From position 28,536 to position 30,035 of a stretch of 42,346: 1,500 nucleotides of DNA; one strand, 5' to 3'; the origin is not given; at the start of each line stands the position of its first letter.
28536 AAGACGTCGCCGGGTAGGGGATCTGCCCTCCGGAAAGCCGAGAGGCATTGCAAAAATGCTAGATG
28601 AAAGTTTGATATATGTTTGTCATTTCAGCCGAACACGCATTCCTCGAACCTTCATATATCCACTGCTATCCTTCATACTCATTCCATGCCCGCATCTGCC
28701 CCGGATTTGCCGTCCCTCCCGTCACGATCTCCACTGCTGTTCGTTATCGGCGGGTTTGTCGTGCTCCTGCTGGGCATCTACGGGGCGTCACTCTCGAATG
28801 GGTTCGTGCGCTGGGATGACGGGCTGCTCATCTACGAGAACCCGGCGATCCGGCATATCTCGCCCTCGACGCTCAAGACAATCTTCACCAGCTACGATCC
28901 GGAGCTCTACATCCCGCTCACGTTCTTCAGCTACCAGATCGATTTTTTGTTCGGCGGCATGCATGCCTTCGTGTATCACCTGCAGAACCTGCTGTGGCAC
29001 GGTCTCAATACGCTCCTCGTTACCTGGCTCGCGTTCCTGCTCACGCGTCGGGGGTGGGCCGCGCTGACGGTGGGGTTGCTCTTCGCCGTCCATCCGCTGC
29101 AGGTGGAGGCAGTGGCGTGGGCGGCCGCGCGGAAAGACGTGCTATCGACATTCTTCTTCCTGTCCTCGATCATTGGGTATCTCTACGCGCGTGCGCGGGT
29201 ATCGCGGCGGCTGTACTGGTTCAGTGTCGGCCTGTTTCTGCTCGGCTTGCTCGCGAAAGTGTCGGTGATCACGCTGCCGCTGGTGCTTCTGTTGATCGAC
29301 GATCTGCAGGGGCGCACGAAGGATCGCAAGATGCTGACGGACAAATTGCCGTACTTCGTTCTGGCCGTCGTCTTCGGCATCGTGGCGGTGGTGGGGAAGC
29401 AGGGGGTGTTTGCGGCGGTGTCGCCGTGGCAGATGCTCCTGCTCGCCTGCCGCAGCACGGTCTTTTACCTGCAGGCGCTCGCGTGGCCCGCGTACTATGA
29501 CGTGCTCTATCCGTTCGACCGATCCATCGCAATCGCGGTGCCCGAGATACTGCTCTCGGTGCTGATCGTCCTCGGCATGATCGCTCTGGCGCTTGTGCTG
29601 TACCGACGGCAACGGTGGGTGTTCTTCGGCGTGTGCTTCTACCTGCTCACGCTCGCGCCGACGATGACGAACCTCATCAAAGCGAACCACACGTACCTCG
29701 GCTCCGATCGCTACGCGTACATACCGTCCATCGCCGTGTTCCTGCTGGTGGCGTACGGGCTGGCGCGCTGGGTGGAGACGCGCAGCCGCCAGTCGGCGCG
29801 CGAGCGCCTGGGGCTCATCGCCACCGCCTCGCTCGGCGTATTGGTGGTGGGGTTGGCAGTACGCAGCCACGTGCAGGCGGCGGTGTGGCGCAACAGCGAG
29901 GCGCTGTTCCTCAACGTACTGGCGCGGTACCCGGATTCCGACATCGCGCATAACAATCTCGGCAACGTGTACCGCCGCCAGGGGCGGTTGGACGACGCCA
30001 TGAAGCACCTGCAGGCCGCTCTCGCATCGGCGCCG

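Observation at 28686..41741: Two paralogous TMTC/PMT-like GT-C + TPR proteins bracket uppP and two giant Ser-rich secreted proteins: candidate protein O-glycosylation / cell-surface module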

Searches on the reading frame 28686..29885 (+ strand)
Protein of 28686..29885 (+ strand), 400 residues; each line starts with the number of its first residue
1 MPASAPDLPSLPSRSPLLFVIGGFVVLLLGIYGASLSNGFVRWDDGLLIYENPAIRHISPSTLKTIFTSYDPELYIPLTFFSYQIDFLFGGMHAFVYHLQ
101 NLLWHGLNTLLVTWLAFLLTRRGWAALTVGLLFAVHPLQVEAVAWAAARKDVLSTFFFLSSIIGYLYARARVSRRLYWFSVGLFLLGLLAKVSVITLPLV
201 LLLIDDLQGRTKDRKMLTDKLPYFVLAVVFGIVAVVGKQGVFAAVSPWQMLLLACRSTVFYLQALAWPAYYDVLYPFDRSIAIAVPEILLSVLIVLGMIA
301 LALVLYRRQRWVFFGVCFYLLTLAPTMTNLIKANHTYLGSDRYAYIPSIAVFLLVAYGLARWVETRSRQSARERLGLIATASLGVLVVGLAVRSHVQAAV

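Call 9: search_protein_families(library=pfam, proteins=[window:28686-29885:+], max_evalue=1)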
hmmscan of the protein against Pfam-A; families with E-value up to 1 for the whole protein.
window:28686-29885:+ (400 aa): 0 families

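Call 12: search_solved_structures(query=window:28686-29885:+, max_evalue=10, show_alignments=2)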
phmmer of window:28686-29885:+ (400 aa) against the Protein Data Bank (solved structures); distinct sequences matched with E-value up to 10: 0.

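Call 14: find_homologous_proteins(query=window:28686-29885:+, max_evalue=0.00001)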
Query window:28686-29885:+ (400 aa): 1225 proteins with E <= 0.00001 among 8000 candidates; the best 120 are listed.
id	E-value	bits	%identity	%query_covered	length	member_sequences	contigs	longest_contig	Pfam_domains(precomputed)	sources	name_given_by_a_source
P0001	1.1e-254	863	100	100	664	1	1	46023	PF13431.13,PF23914.2,PF13414.13,PF13176.13,PF13428.13,PF25064.2,PF13374.13,PF07721.21,PF14559.13,PF24575.2,PF02259.30,PF13371.13,PF17874.8,PF00515.35,PF13424.13,PF21033.5,PF13432.13,PF13181.13,PF07719.24,PF13174.13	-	-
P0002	3.4e-222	756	85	100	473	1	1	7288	PF14559.13,PF13431.13,PF13414.13,PF00515.35,PF13424.13,PF13432.13,PF13181.13,PF07719.24,PF13374.13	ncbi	-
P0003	1.7e-141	490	60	99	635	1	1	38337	PF13431.13,PF13414.13,PF13176.13,PF13428.13,PF13374.13,PF07721.21,PF14559.13,PF24575.2,PF13371.13,PF00515.35,PF13424.13,PF13432.13,PF13181.13,PF07719.24,PF13174.13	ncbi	-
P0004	6.3e-128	445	57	97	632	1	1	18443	PF13431.13,PF23914.2,PF13414.13,PF13176.13,PF13428.13,PF13374.13,PF07721.21,PF14559.13,PF24575.2,PF13371.13,PF00515.35,PF12895.14,PF13424.13,PF21033.5,PF13432.13,PF13181.13,PF07719.24,PF13174.13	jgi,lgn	-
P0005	1.7e-123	431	54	100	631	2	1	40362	PF13431.13,PF09976.16,PF23914.2,PF13414.13,PF13176.13,PF13428.13,PF25064.2,PF13374.13,PF07721.21,PF14559.13,PF13371.13,PF00515.35,PF12895.14,PF13424.13,PF21033.5,PF13432.13,PF13181.13,PF07719.24,PF13174.13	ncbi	-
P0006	9.2e-123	428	55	98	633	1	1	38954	PF13431.13,PF23914.2,PF25062.2,PF13414.13,PF13176.13,PF13428.13,PF13374.13,PF07721.21,PF14559.13,PF24575.2,PF13371.13,PF00515.35,PF13424.13,PF21033.5,PF13432.13,PF13181.13,PF14561.13,PF07719.24,PF13174.13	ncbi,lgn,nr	ncbi:MAG: hypothetical protein JWM56_886 [Candidatus Peribacteria bacterium]|nr:hypothetical protein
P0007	2.7e-121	423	56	92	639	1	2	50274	PF13431.13,PF23914.2,PF13414.13,PF13176.13,PF13428.13,PF07721.21,PF14559.13,PF24575.2,PF00515.35,PF13424.13,PF13432.13,PF13181.13,PF07719.24,PF13174.13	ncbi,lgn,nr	ncbi:MAG: tetratricopeptide repeat protein [Candidatus Peribacteraceae bacterium]|nr:tetratricopepti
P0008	2.8e-121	423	56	92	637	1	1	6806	PF03704.24,PF13431.13,PF23914.2,PF13414.13,PF13176.13,PF13428.13,PF13374.13,PF07721.21,PF14559.13,PF24575.2,PF13371.13,PF00515.35,PF13424.13,PF21033.5,PF13432.13,PF13181.13,PF07719.24,PF13174.13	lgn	-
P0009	7.3e-120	419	55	93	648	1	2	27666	PF13431.13,PF23914.2,PF13414.13,PF13176.13,PF13428.13,PF13374.13,PF07721.21,PF14559.13,PF24575.2,PF13371.13,PF00515.35,PF13424.13,PF13432.13,PF13429.13,PF13181.13,PF07719.24,PF13174.13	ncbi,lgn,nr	ncbi:MAG: tetratricopeptide repeat protein [Candidatus Peribacteraceae bacterium]|nr:tetratricopepti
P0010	1.9e-119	417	58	87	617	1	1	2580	PF13431.13,PF23914.2,PF13414.13,PF13176.13,PF13428.13,PF13374.13,PF07721.21,PF14559.13,PF24575.2,PF13371.13,PF00515.35,PF13424.13,PF13432.13,PF13181.13,PF07719.24,PF13174.13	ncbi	ncbi:MAG: tetratricopeptide repeat protein, partial [Candidatus Peregrinibacteria bacterium]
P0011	4.8e-119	416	54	99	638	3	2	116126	PF13431.13,PF23914.2,PF13414.13,PF13176.13,PF13428.13,PF13374.13,PF07721.21,PF14559.13,PF24575.2,PF00515.35,PF13424.13,PF13432.13,PF13181.13,PF07719.24,PF13174.13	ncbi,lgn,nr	ncbi:MAG: tetratricopeptide repeat protein [Candidatus Peribacteraceae bacterium]|nr:tetratricopepti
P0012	6.1e-119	416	53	98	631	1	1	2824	PF13431.13,PF23914.2,PF13414.13,PF13176.13,PF13428.13,PF13374.13,PF14559.13,PF24575.2,PF13371.13,PF00515.35,PF13424.13,PF13432.13,PF13181.13,PF07719.24,PF13174.13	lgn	-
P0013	2.8e-118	414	54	92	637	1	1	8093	PF13431.13,PF23914.2,PF13414.13,PF13176.13,PF13428.13,PF13374.13,PF07721.21,PF14559.13,PF24575.2,PF13371.13,PF00515.35,PF13424.13,PF13432.13,PF13181.13,PF07719.24,PF13174.13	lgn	-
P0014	7.1e-118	412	56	94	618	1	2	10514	PF03704.24,PF13431.13,PF23914.2,PF13414.13,PF13176.13,PF13428.13,PF13374.13,PF07721.21,PF14559.13,PF24575.2,PF13371.13,PF00515.35,PF13424.13,PF13432.13,PF13181.13,PF07719.24,PF13174.13,PF10373.16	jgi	jgi:tetratricopeptide (TPR) repeat protein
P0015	1.0e-117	412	57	87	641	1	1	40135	PF13431.13,PF09976.16,PF23914.2,PF13414.13,PF13176.13,PF13428.13,PF23241.2,PF13374.13,PF07721.21,PF14559.13,PF24575.2,PF13371.13,PF00515.35,PF12895.14,PF13424.13,PF21033.5,PF13432.13,PF13181.13,PF07719.24,PF13174.13,PF10373.16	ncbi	-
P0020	6.6e-116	406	53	97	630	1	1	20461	PF13431.13,PF13414.13,PF13176.13,PF13428.13,PF13374.13,PF07721.21,PF14559.13,PF24575.2,PF13371.13,PF17874.8,PF00515.35,PF13424.13,PF21033.5,PF13432.13,PF13181.13,PF07719.24,PF13174.13,PF13231.13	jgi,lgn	jgi:tetratricopeptide (TPR) repeat protein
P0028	1.4e-113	398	52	98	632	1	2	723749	PF13431.13,PF23914.2,PF13414.13,PF13176.13,PF12569.15,PF13428.13,PF13374.13,PF14559.13,PF24575.2,PF13371.13,PF00515.35,PF13424.13,PF21033.5,PF13432.13,PF13181.13,PF07719.24,PF13174.13,PF13231.13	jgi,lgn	jgi:tetratricopeptide (TPR) repeat protein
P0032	3.9e-113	397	52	99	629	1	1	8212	PF13431.13,PF23914.2,PF13414.13,PF13176.13,PF13428.13,PF13374.13,PF07721.21,PF14559.13,PF24575.2,PF13371.13,PF00515.35,PF13424.13,PF21033.5,PF13432.13,PF13429.13,PF13181.13,PF07719.24,PF13174.13,PF13231.13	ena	-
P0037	1.3e-111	392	52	98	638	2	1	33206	PF10602.16,PF03704.24,PF13414.13,PF01535.27,PF13374.13,PF07721.21,PF24575.2,PF02259.30,PF00515.35,PF13424.13,PF07719.24,PF13174.13,PF13231.13,PF13431.13,PF23914.2,PF13176.13,PF13428.13,PF25064.2,PF14559.13,PF13371.13,PF12895.14,PF21033.5,PF13432.13,PF13181.13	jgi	jgi:tetratricopeptide (TPR) repeat protein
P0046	6.4e-109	383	52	90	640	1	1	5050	PF13431.13,PF23914.2,PF13414.13,PF13176.13,PF13428.13,PF13374.13,PF07721.21,PF14559.13,PF24575.2,PF13371.13,PF00515.35,PF13424.13,PF21033.5,PF13432.13,PF13181.13,PF07719.24,PF13174.13,PF13231.13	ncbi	-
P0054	2.1e-107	378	52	88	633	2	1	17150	PF13431.13,PF23914.2,PF13414.13,PF13176.13,PF13428.13,PF13374.13,PF07721.21,PF14559.13,PF24575.2,PF17874.8,PF00515.35,PF13424.13,PF21033.5,PF13432.13,PF13181.13,PF07719.24,PF13174.13,PF13231.13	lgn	-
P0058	1.8e-106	375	49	97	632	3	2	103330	PF03704.24,PF13431.13,PF13414.13,PF13176.13,PF13428.13,PF13374.13,PF07721.21,PF14559.13,PF24575.2,PF13371.13,PF00515.35,PF12895.14,PF13424.13,PF21033.5,PF13432.13,PF13181.13,PF07719.24,PF13174.13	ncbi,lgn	-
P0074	1.9e-104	368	50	88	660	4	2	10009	PF13431.13,PF13414.13,PF13176.13,PF13428.13,PF13374.13,PF14559.13,PF24575.2,PF13371.13,PF00515.35,PF13424.13,PF21033.5,PF13432.13,PF13429.13,PF13181.13,PF07719.24,PF13174.13,PF13231.13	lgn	-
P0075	3.0e-104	367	54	86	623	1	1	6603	PF13431.13,PF23914.2,PF13414.13,PF13176.13,PF13428.13,PF13374.13,PF07721.21,PF14559.13,PF24575.2,PF13371.13,PF00515.35,PF13424.13,PF13432.13,PF13429.13,PF13181.13,PF07719.24,PF13174.13,PF13231.13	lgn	-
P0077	5.9e-104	366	49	88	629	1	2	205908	PF13431.13,PF23914.2,PF13414.13,PF13176.13,PF13428.13,PF13374.13,PF07721.21,PF14559.13,PF24575.2,PF13371.13,PF00515.35,PF13424.13,PF13432.13,PF13181.13,PF07719.24,PF13174.13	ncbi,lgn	-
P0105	5.8e-101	357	48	95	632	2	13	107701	PF13431.13,PF13414.13,PF13176.13,PF13428.13,PF13374.13,PF14559.13,PF24575.2,PF13371.13,PF00515.35,PF13424.13,PF21033.5,PF13432.13,PF13181.13,PF07719.24,PF13174.13,PF13231.13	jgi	jgi:tetratricopeptide (TPR) repeat protein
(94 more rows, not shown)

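Call 16: find_encoding_contigs(protein=P0003, flank=10000, max_places=2)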
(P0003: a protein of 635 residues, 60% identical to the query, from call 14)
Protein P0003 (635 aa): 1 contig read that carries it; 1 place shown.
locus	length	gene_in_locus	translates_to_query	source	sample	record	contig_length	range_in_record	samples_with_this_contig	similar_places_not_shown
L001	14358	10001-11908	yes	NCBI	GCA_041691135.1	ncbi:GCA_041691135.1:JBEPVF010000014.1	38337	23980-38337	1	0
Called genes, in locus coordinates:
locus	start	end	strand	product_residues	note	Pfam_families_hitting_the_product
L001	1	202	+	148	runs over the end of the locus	PF00828:Ribosomal_L27A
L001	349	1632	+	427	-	PF00344:SecY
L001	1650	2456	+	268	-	-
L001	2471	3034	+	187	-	PF00406:ADK, PF13207:AAA_17, PF13671:AAA_33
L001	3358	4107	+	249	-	PF00557:Peptidase_M24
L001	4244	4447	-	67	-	-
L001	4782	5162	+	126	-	PF00416:Ribosomal_S13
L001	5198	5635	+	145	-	PF00411:Ribosomal_S11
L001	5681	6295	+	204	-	PF00163:Ribosomal_S4, PF01479:S4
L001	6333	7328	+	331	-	PF01193:RNA_pol_L, PF01000:RNA_pol_A_bac, PF03118:RNA_pol_A_CTD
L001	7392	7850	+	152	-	PF01196:Ribosomal_L17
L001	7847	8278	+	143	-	PF00572:Ribosomal_L13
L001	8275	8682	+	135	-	PF00380:Ribosomal_S9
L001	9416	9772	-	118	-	-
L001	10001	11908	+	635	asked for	PF13424:TPR_12, PF13414:TPR_11 (weak), PF00515:TPR_1 (weak), PF07719:TPR_2 (weak), PF13432:TPR_16 (weak), PF13414:TPR_11, PF13432:TPR_16 (weak), PF14559:TPR_19 (weak), +9 more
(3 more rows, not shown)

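Call 17: find_encoding_contigs(protein=P0005, flank=10000, max_places=2)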
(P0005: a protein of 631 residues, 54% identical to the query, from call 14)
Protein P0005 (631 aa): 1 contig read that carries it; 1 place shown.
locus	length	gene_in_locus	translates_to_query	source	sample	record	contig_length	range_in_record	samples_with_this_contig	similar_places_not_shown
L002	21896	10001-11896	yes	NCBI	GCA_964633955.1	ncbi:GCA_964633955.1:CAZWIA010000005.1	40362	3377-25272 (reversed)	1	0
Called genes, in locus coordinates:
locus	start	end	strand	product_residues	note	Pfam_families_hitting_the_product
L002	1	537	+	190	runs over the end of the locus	PF01965:DJ-1_PfpI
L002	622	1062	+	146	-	PF00828:Ribosomal_L27A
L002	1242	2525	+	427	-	PF00344:SecY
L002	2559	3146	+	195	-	PF00406:ADK, PF13207:AAA_17, PF13238:AAA_18 (weak), PF13671:AAA_33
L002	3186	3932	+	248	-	PF00557:Peptidase_M24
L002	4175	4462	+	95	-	PF01176:eIF-1a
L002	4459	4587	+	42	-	PF00444:Ribosomal_L36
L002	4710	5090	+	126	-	PF00416:Ribosomal_S13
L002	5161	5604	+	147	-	PF00411:Ribosomal_S11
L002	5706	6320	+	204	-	PF00163:Ribosomal_S4, PF01479:S4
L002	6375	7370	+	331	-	PF01193:RNA_pol_L, PF01000:RNA_pol_A_bac, PF03118:RNA_pol_A_CTD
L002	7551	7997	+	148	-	PF01196:Ribosomal_L17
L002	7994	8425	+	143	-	PF00572:Ribosomal_L13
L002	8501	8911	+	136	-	PF00380:Ribosomal_S9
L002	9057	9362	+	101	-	-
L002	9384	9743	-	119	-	-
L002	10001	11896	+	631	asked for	PF13432:TPR_16 (weak), PF13424:TPR_12 (weak), PF13431:TPR_17 (weak), PF14559:TPR_19 (weak), PF13374:TPR_10 (weak), PF00515:TPR_1, PF13414:TPR_11, PF13432:TPR_16, +17 more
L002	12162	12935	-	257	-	PF02673:BacA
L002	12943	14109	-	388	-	PF07907:YibE_F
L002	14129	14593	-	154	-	PF01475:FUR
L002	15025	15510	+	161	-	-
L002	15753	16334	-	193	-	PF00188:CAP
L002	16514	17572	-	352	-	-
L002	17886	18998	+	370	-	PF00365:PFK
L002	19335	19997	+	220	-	PF00072:Response_reg, PF00486:Trans_reg_C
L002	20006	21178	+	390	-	PF00512:HisKA, PF02518:HATPase_c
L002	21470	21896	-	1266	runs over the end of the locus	?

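Call 33: search_solved_structures(query=A2, max_evalue=10, show_alignments=3)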
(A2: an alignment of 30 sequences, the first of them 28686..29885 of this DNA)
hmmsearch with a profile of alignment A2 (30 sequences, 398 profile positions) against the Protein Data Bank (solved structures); distinct sequences matched with E-value up to 10: 1.
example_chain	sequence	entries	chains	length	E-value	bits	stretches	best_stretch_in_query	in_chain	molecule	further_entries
8eqm_X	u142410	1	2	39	0.62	12.4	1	173-206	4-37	Photosystem II reaction center X protein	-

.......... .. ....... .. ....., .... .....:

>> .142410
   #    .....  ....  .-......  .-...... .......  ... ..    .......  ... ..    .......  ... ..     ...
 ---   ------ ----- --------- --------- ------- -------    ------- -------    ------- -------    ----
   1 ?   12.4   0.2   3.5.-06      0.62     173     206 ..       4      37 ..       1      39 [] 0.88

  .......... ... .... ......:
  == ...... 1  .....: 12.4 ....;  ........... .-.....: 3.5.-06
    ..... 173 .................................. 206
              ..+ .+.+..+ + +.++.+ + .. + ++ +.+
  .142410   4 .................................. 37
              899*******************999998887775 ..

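Call 48: predict_structure(alignment_id=A3)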
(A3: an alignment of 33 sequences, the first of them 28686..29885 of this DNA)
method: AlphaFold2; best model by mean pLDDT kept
length: 400 residues; sequences in the alignment: 33
mean_pLDDT: 91.9   pTM: 0.92
mean pLDDT of the five models: 91.9, 91.6, 91.0, 89.8, 89.3
residues with pLDDT >= 90: 300; 70-90: 89; 50-70: 10; < 50: 1
segments of 3 or more residues with pLDDT < 50: none
pLDDT, mean of each block of 10 residues (from residue 1): 74 95 98 93 79 82 76 74 91 93 98 98 95 96 92 98 97 97 97 96 95 92 97 86 89 97 90 87 97 98 95 98 92 87 95 96 89 91 96 93
secondary structure, 60 per line:
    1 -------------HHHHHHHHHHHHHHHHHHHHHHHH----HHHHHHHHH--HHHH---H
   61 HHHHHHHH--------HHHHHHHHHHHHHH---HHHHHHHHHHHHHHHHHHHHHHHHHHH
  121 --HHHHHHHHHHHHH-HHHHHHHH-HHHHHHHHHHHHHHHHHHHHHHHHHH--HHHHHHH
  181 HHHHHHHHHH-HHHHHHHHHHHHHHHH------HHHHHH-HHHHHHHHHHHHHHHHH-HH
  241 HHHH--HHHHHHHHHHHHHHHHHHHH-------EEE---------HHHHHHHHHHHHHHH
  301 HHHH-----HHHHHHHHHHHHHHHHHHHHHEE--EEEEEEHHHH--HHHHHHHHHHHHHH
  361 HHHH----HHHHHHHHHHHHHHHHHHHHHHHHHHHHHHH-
elements in order: H14-37 H42-50 H53-56 H60-68 H77-90 H94-120 H123-135 H137-144 H146-171 H174-190 H192-207 H214-219 H221-237 H239-244 H247-266 E274-276 H286-304 H310-330 E335-340 H341-344 H347-364 H369-399

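Call 51: fold_search(model_id=the predicted structure, library=pdb)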
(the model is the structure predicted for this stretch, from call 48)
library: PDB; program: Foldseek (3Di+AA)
matches with E <= 10: 278; with E <= 0.001: 1
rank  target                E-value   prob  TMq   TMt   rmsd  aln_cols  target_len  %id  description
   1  8age_A                2.3e-04  1.00  0.52  0.35  11.8       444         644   13  Structure of yeast oligosaccharylransferase complex with acceptor peptide bound (released 2022-12-07)
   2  5gmy_A                1.7e-03  1.00  0.50  0.27  14.1       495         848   14  Crystal structure of the Archaeoglobus fulgidus oligosaccharyltransferase (O29867_ARCFU) tethered with an acceptor pep (released 2017-02-01)
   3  6s7o_A                2.2e-03  1.00  0.54  0.36  13.3       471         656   12  Cryo-EM structure of human oligosaccharyltransferase complex OST-A (released 2019-12-18)
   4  5f15                  2.8e-03  1.00  0.43  0.34  11.5       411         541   15  Crystal Structure of ArnT from Cupriavidus metallidurans bound to Undecaprenyl phosphate (released 2016-02-17)
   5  5ogl_A                3.0e-03  1.00  0.46  0.29  12.3       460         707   12  Structure of bacterial oligosaccharyltransferase PglB in complex with an acceptor peptide and an lipid-linked oligosac (released 2017-10-25)
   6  8b6l_I                3.2e-03  1.00  0.49  0.31  15.9       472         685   11  Subtomogram average of the human Sec61-TRAP-OSTA-translocon (released 2022-12-07)
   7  5ezm                  3.3e-03  1.00  0.48  0.37  14.5       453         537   15  Crystal Structure of ArnT from Cupriavidus metallidurans in the apo state (released 2016-02-17)
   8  8pn9_A                3.5e-03  1.00  0.47  0.32  14.2       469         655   12  Structure of human oligosaccharyltransferase OST-A complex bound to NGI-1 (released 2024-05-08)
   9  6ftg_5                5.4e-03  1.00  0.45  0.30  15.5       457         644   12  Subtomogram average of OST-containing ribosome-translocon complexes from canine rough microsomal membranes (released 2018-03-21)
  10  8agb_A                6.1e-03  1.00  0.50  0.34  13.7       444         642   14  Structure of yeast oligosaccharylransferase complex with lipid-linked oligosaccharide bound (released 2022-12-07)
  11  6s7t_A                1.5e-02  1.00  0.51  0.31  14.5       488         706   11  Cryo-EM structure of human oligosaccharyltransferase complex OST-B (released 2019-12-18)
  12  6c26_A                2.1e-02  1.00  0.52  0.35  13.0       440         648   13  The Cryo-EM structure of a eukaryotic oligosaccharyl transferase complex (released 2018-01-31)
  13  6ezn_F                2.1e-02  1.00  0.51  0.34  12.3       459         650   14  Cryo-EM structure of the yeast oligosaccharyltransferase (OST) complex (released 2018-01-17)
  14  9i5k_A                2.7e-02  1.00  0.55  0.46  11.6       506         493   13  Structure of the Chaetomium thermophilum Pmt4 homodimer (C2 symmetry) (released 2025-12-24)
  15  9s6r_A                2.9e-02  1.00  0.44  0.45  12.0       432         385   12  Ternary cryo-EM structure of yeast ALG3 with Dol25-PP-GlcNAc2Man5, Dol25-P-Man, and Fab (released 2026-03-18)
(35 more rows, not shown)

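Call 57: find_encoding_contigs(protein=P0077, flank=10000, max_places=1)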
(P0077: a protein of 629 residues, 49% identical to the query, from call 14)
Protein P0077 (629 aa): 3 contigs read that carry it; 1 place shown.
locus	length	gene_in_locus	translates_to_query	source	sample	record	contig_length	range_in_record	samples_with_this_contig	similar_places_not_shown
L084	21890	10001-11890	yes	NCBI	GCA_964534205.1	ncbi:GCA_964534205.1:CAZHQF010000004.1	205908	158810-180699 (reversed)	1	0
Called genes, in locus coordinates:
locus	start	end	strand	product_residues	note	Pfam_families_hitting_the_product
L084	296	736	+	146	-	PF00828:Ribosomal_L27A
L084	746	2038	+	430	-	PF00344:SecY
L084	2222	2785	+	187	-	PF00406:ADK, PF13207:AAA_17, PF13238:AAA_18, PF13671:AAA_33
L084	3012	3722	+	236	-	PF00557:Peptidase_M24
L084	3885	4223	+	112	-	PF01176:eIF-1a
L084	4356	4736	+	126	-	PF00416:Ribosomal_S13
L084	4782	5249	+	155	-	PF00411:Ribosomal_S11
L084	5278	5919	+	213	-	PF00163:Ribosomal_S4, PF01479:S4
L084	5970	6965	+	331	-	PF01193:RNA_pol_L, PF01000:RNA_pol_A_bac, PF03118:RNA_pol_A_CTD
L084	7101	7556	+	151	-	PF01196:Ribosomal_L17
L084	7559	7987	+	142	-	PF00572:Ribosomal_L13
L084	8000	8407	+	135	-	PF00380:Ribosomal_S9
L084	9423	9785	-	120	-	-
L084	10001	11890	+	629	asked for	PF13174:TPR_6 (faint), PF00515:TPR_1, PF07719:TPR_2 (weak), PF00515:TPR_1 (weak), PF07719:TPR_2 (weak), PF13432:TPR_16 (weak), PF00515:TPR_1 (weak), PF14559:TPR_19 (weak), +11 more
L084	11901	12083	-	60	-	-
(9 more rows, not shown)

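Call 58: find_encoding_contigs(protein=P0006, flank=10000, max_places=1)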
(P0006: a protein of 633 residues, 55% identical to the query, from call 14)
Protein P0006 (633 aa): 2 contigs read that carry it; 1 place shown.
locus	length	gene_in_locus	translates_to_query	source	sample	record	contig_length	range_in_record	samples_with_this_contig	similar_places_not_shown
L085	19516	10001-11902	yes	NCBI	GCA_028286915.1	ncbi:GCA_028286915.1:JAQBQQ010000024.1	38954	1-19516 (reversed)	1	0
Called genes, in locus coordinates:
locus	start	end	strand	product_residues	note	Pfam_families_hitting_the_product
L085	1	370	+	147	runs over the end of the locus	PF00828:Ribosomal_L27A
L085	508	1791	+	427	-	PF00344:SecY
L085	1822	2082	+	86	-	-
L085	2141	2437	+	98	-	-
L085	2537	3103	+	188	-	PF00406:ADK, PF13207:AAA_17, PF13671:AAA_33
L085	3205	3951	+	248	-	PF00557:Peptidase_M24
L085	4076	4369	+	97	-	PF01176:eIF-1a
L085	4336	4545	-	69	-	-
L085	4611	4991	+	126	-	PF00416:Ribosomal_S13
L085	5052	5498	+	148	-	PF00411:Ribosomal_S11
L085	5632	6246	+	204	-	PF00163:Ribosomal_S4, PF01479:S4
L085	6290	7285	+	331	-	PF01193:RNA_pol_L, PF01000:RNA_pol_A_bac, PF03118:RNA_pol_A_CTD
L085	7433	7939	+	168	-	PF01196:Ribosomal_L17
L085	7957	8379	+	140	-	PF00572:Ribosomal_L13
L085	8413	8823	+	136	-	PF00380:Ribosomal_S9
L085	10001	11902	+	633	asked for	PF13424:TPR_12, PF00515:TPR_1 (weak), PF07719:TPR_2 (weak), PF13374:TPR_10 (weak), PF13414:TPR_11 (weak), PF13424:TPR_12, PF13432:TPR_16, PF14559:TPR_19, +15 more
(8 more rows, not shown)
